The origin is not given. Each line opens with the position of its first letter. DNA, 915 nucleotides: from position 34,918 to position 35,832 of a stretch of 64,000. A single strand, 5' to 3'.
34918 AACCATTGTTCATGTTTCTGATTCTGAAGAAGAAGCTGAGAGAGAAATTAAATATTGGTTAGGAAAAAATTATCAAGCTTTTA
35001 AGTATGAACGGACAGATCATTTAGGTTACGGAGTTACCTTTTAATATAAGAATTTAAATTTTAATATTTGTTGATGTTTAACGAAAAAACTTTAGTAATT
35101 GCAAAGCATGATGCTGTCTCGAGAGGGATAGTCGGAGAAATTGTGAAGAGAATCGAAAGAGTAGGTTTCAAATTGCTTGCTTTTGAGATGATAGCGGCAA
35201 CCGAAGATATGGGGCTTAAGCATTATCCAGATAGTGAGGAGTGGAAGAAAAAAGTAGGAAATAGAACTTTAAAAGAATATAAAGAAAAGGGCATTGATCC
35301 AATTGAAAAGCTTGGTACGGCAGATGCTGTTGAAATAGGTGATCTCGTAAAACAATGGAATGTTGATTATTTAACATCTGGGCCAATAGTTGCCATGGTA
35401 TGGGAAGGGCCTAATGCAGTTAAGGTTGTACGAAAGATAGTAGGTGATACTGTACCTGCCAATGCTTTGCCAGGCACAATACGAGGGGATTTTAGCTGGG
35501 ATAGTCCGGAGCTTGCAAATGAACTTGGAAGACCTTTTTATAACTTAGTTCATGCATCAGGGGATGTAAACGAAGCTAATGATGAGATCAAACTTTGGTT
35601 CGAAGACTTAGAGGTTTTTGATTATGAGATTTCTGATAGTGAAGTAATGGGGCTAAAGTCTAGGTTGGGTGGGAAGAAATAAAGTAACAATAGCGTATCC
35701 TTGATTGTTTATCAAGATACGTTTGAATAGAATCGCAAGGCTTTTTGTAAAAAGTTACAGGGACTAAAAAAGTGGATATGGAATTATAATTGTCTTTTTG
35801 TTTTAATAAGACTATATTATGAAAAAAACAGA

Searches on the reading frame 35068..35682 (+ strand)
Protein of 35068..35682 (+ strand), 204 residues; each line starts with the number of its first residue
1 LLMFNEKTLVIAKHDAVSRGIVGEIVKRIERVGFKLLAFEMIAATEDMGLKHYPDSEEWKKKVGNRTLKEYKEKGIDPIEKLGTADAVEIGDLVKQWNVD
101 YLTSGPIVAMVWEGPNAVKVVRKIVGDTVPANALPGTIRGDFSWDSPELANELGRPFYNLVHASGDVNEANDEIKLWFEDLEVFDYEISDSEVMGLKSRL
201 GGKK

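Call 83: search_protein_families(library=pfam, max_evalue=0.00001, proteins=[window:35068-35682:+])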
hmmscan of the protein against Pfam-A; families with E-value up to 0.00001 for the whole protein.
window:35068-35682:+ (204 aa): 1 family
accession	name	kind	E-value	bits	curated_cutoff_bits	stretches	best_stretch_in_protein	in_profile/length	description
PF00334.24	NDK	-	8.9e-34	116.7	27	2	99-182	61-134/135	Nucleoside diphosphate kinase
